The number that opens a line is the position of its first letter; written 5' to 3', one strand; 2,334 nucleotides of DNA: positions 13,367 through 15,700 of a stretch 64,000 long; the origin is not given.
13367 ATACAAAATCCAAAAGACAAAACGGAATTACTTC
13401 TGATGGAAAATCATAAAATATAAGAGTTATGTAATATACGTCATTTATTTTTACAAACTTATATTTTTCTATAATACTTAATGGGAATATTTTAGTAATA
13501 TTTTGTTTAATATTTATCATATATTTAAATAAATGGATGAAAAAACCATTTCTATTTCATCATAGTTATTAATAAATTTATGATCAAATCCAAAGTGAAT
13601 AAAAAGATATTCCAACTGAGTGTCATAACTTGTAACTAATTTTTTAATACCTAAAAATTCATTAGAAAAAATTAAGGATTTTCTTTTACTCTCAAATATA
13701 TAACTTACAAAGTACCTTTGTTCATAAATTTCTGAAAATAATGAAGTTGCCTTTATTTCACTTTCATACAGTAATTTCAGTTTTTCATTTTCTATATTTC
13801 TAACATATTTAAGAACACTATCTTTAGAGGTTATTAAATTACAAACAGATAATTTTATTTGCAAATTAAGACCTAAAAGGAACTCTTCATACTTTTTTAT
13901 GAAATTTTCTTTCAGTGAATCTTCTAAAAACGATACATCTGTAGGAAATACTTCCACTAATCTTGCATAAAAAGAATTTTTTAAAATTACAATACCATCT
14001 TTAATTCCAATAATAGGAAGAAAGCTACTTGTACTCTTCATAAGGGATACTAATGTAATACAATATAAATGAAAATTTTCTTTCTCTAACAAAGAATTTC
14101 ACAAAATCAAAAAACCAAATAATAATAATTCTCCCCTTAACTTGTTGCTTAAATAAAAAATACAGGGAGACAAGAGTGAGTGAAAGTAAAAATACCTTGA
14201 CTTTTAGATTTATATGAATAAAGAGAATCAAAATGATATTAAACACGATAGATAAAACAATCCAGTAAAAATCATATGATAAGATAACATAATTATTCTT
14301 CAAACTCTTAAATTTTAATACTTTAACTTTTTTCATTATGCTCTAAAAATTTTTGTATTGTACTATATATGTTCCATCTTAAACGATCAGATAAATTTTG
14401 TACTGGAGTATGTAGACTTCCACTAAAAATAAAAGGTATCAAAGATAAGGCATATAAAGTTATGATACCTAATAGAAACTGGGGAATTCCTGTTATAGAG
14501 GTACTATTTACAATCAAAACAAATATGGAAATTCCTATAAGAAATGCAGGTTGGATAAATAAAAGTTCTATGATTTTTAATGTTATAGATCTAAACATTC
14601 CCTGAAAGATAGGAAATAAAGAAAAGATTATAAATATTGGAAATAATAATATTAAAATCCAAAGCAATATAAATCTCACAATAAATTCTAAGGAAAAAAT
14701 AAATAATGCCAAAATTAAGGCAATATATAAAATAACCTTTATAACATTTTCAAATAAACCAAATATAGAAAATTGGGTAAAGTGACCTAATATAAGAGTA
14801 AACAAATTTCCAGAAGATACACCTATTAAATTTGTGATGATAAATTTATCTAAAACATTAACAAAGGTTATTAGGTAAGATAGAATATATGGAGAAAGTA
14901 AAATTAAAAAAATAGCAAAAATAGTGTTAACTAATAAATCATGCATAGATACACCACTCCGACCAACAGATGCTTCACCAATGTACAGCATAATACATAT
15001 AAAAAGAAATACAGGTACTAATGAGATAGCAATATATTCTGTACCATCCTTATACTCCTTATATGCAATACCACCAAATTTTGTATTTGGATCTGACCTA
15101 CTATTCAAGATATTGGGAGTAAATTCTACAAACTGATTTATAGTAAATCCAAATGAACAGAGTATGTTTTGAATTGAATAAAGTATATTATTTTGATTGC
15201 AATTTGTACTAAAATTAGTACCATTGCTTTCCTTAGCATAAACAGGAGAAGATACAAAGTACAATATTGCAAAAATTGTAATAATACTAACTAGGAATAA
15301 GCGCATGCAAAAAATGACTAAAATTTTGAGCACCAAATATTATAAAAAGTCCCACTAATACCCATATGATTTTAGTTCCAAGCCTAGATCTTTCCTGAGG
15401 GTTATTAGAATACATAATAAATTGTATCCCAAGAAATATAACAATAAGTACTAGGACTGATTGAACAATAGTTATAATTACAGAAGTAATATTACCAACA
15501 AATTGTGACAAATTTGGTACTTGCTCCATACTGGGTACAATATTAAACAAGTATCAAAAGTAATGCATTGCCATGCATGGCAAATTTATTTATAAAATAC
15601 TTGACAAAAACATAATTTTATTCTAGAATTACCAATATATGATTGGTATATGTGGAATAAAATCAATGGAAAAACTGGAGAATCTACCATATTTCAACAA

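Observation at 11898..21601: Two paralogous type IV secretion-like modules, each with VirB4 split into an N-terminal-domain ORF and an ATPase ORF at the same position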

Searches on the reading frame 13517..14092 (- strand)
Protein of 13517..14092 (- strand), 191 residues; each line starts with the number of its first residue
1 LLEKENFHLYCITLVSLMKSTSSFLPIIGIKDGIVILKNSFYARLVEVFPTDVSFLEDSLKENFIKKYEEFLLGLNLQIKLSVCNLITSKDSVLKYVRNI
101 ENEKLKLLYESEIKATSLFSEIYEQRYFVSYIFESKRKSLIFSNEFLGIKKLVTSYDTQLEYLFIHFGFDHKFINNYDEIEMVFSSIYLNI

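Call 3: search_protein_families(library=pfam, proteins=[window:13517-14092:-], max_evalue=1)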
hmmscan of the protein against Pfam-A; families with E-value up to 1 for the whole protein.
window:13517-14092:- (191 aa): 0 families

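Call 4: search_protein_families(library=ncbifam, proteins=[window:13517-14092:-], max_evalue=1)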
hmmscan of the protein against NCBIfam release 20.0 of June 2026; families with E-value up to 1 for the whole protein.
window:13517-14092:- (191 aa): 1 family
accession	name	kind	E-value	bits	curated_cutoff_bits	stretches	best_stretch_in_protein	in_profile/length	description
NF007956.0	PRK10675.1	subfamily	0.11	11.6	394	1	83-132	30-78/338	UDP-glucose 4-epimerase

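Call 24: find_homologous_proteins(query=window:13517-14092:-, max_evalue=0.01)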
Query window:13517-14092:- (191 aa): 2 proteins with E <= 0.01 among 146 candidates.
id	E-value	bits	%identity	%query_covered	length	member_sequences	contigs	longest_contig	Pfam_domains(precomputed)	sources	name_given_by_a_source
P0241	7.5e-102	357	100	91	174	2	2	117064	-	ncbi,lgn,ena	-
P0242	1.7e-82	294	83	91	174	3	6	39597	-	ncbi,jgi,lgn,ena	jgi:hypothetical protein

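Call 61: search_protein_representatives(protein=window:13517-14041:-)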
Query: 174 residues. Proteins with E-value up to 0.001 (for the whole library): 6; up to 1e-10: 3; up to 1e-30: 1. The best 6 are listed.
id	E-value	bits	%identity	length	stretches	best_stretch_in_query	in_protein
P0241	1.3e-102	356.9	100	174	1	1-174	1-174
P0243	3.5e-23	98.7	38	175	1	1-167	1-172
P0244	7.3e-20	88.0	32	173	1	1-171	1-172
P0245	2.5e-09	53.7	32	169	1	13-169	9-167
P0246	3.1e-04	37.2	26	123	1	2-97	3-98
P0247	3.5e-04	37.0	32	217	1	6-116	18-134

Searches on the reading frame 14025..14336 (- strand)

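Call 3: search_protein_families(library=pfam, proteins=[window:14025-14336:-], max_evalue=1)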
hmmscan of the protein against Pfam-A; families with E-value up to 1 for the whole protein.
window:14025-14336:- (103 aa): 1 family
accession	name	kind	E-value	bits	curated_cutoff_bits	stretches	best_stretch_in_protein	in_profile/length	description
PF07438.16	DUF1514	-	0.13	12.6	25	1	25-67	2-43/62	Protein of unknown function (DUF1514)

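Call 4: search_protein_families(library=ncbifam, proteins=[window:14025-14336:-], max_evalue=1)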
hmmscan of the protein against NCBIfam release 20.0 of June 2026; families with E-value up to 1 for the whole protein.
window:14025-14336:- (103 aa): 0 families

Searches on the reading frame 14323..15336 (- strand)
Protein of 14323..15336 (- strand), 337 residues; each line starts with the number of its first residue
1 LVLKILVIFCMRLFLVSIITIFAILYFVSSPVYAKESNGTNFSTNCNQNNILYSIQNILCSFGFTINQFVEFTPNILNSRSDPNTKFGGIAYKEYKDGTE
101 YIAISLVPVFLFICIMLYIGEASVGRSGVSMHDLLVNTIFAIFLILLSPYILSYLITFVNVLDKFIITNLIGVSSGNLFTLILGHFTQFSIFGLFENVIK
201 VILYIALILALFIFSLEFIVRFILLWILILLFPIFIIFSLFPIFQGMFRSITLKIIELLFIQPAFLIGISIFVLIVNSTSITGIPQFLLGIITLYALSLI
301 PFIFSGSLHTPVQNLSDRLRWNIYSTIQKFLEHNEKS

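Call 3: search_protein_families(library=pfam, proteins=[window:14323-15336:-], max_evalue=1)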
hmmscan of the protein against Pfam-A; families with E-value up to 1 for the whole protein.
window:14323-15336:- (337 aa): 0 families

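Call 4: search_protein_families(library=ncbifam, proteins=[window:14323-15336:-], max_evalue=1)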
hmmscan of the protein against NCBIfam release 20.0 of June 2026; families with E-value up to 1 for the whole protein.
window:14323-15336:- (337 aa): 0 families

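Call 48: search_protein_families(library=pfam, alignment_id=A3, max_evalue=1)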
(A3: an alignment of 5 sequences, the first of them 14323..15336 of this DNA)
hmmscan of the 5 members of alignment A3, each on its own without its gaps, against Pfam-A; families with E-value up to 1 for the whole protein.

A. member 1, window:14323-15336:- (337 aa): 0 families

B. families by the number of members that match (of 5 scanned): 1 family
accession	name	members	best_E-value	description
PF04610.19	TrbL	2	0.00091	TrbL/VirB6 plasmid conjugal transfer protein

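Call 62: find_related_loci(query=A3, collection=genome_contigs, flank=9000)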
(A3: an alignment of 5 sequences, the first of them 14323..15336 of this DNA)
Query A3 (337 aa) in genome_contigs; peptide patterns used: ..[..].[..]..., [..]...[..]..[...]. (x = any residue, [..] = any of these).
74 stretches matched a pattern; 8 encode a relative of the query (tblastn E <= 1e-3); 8 distinct loci.
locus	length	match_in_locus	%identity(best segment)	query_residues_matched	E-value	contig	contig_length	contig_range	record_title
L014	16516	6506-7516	89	1-337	0e+0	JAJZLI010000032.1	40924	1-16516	MAG: bacterium isolate MAS3.bin101 NODE_1712_length_40924_cov_1.382773, whole genome shotgun sequence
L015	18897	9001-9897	43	29-334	2e-70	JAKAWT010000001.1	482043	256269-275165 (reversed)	MAG: bacterium isolate YP4.bin81 NODE_7_length_482043_cov_12.846384, whole genome shotgun sequence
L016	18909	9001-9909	46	22-323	8e-69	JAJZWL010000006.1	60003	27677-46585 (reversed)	MAG: bacterium isolate TL1-1.bin64 NODE_239_length_60003_cov_3.452769, whole genome shotgun sequence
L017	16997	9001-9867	44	25-320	2e-64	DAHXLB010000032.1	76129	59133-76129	MAG TPA_asm: bacterium isolate clean1586 k141_929454, whole genome shotgun sequence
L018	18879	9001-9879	49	2-301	1e-62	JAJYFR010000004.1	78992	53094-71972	MAG: bacterium isolate DBS1-2.bin54 NODE_177_length_78992_cov_3.160287, whole genome shotgun sequence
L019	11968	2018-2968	45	8-329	2e-62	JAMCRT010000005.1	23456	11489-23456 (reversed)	MAG: Patescibacteria group bacterium isolate FK_Sedi_A_Bin.248 NODE_4712_length_23456_cov_3.24879, whole genome shotgun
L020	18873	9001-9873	49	3-301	6e-58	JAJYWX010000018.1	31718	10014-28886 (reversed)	MAG: bacterium isolate FK3.bin15 NODE_2703_length_31718_cov_3.061473, whole genome shotgun sequence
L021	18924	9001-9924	48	11-320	2e-48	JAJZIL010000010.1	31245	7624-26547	MAG: bacterium isolate LSA3.bin44 NODE_2084_length_31245_cov_1.644547, whole genome shotgun sequence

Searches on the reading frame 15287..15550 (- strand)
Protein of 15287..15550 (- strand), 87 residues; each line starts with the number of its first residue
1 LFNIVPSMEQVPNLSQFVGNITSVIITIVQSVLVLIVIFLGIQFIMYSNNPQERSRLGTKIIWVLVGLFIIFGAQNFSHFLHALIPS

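Call 3: search_protein_families(library=pfam, proteins=[window:15287-15550:-], max_evalue=1)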
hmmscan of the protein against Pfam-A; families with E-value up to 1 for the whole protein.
window:15287-15550:- (87 aa): 5 families
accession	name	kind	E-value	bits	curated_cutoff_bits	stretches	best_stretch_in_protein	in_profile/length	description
PF18895.5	T4SS_pilin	-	4.6e-07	30.2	26.6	1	14-75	5-65/71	Type IV secretion system pilin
PF04956.18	TrbC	-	9.4e-07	29.4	27.9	1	13-77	36-94/98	TrbC/VIRB2 pilin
PF10066.14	DUF2304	-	0.013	16.2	25.5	1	33-73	4-44/106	Uncharacterized conserved protein (DUF2304)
PF00003.28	7tm_3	-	0.042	14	33.5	1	21-76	6-60/251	7 transmembrane sweet-taste receptor of 3 GCPR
PF20556.3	DUF6768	-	0.47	10.6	27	1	21-71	42-85/123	Family of unknown function (DUF6768)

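Call 4: search_protein_families(library=ncbifam, proteins=[window:15287-15550:-], max_evalue=1)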
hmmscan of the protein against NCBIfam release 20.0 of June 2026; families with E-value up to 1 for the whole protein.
window:15287-15550:- (87 aa): 4 families
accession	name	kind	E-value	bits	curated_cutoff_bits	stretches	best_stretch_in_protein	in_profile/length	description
NF045849.1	ICE_MMCAP2_0565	equivalog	2.9e-08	33.3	40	1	15-74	10-69/80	Mbov_0395 family pilin-like conjugal transfer protein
NF009523.0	PRK12884.1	equivalog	0.038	13.2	269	1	15-79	91-152/279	prenyltransferase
NF006283.1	PRK08455.1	equivalog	0.2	11.3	187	1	21-55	16-50/182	flagellar basal body-associated protein FliL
NF033218.1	anchor_AmaP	equivalog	0.21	11.3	55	1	24-72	10-61/166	alkaline shock response membrane anchor protein AmaP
